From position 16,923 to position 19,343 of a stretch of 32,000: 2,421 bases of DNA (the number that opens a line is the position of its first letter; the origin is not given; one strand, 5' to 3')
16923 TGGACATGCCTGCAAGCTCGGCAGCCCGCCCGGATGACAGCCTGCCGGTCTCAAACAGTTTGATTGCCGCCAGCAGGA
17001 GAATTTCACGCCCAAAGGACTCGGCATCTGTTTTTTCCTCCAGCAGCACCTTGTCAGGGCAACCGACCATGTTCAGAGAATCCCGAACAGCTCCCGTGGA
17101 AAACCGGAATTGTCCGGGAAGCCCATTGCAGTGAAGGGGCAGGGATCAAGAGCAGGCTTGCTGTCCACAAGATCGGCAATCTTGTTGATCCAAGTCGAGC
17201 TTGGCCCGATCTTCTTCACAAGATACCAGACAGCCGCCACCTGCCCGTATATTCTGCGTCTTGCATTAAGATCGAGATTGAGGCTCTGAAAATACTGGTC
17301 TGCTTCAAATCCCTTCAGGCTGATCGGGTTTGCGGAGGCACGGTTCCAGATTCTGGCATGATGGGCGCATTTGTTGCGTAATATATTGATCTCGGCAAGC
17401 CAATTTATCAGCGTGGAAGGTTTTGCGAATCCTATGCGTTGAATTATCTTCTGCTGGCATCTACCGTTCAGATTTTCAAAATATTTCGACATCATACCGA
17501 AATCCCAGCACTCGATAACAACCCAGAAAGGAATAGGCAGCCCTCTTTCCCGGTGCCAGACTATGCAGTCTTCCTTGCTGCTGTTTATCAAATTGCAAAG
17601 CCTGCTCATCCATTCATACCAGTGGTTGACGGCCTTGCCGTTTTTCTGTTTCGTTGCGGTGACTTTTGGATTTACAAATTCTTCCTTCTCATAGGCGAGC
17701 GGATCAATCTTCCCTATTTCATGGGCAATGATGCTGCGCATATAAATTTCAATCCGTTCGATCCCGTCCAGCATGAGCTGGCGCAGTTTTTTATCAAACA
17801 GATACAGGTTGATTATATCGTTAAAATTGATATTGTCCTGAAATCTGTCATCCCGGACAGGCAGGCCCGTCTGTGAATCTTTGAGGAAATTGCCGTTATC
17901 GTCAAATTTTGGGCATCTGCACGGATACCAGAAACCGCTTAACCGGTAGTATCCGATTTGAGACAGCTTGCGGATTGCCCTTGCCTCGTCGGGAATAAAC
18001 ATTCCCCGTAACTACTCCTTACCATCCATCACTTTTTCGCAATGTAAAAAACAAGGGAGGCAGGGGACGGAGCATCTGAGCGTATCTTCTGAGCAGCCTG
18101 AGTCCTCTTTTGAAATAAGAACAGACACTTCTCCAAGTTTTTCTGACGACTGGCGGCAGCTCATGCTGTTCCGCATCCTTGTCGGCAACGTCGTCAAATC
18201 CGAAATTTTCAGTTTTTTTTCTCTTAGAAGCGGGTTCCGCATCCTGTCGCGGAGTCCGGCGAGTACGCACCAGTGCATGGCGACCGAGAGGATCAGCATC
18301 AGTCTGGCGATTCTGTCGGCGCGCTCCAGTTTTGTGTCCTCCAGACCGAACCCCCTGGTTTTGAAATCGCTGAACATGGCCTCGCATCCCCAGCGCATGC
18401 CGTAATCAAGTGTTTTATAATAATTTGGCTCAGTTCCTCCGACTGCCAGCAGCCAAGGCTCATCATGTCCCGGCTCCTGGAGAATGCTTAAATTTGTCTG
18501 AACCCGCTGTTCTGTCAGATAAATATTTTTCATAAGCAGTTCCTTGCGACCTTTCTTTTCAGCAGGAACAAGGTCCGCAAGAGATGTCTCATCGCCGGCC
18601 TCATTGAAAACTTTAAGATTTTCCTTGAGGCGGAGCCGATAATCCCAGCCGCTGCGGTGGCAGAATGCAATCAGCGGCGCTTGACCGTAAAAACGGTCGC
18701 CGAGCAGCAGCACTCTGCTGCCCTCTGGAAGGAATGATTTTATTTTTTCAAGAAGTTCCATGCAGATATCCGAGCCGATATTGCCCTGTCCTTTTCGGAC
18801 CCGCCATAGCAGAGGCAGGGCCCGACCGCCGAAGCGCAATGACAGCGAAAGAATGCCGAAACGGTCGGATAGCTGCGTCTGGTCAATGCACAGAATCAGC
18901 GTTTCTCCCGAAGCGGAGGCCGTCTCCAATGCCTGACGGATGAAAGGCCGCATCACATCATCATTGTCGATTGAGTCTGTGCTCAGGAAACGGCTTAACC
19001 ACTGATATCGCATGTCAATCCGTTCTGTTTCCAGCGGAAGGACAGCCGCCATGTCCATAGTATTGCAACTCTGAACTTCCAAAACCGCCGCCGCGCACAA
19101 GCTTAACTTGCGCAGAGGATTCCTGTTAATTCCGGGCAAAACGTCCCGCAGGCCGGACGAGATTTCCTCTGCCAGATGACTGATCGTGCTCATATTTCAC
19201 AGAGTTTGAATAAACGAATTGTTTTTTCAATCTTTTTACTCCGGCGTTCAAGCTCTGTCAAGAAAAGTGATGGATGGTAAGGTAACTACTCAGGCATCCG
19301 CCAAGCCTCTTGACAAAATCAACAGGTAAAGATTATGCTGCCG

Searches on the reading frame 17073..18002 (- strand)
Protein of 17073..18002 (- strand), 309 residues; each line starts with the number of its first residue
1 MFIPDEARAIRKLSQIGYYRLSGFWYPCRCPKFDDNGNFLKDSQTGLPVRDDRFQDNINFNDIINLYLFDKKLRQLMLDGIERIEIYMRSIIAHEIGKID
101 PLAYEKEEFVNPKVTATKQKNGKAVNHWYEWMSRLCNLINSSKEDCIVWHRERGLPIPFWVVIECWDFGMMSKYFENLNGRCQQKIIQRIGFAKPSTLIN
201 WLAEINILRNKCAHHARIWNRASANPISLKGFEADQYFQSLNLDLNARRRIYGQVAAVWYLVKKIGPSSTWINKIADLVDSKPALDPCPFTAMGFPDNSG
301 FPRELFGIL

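Call 14: search_protein_families(library=pfam, proteins=[window:17073-18002:-], max_evalue=0.01)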
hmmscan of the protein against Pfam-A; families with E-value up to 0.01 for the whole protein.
window:17073-18002:- (309 aa): 1 family
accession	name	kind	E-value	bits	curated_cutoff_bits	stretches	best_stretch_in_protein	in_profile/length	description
PF07751.16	Abi_2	-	1.8e-48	165.7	25.6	1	12-220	2-184/184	Abi-like protein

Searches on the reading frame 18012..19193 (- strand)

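Call 14: search_protein_families(library=pfam, proteins=[window:18012-19193:-], max_evalue=0.01)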
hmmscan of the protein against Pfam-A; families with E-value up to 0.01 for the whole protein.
window:18012-19193:- (393 aa): 3 families
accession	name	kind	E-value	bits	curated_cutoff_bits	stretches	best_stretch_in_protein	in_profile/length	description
PF01609.27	DDE_Tnp_1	-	1.8e-07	31.6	23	1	159-305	76-197/200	Transposase DDE domain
PF13546.12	DDE_5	-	6.5e-06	26.3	27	1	18-108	2-87/272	DDE superfamily endonuclease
PF13701.12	DDE_Tnp_1_4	-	0.0034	16.1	34.7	1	143-212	201-269/435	Transposase DDE domain group 1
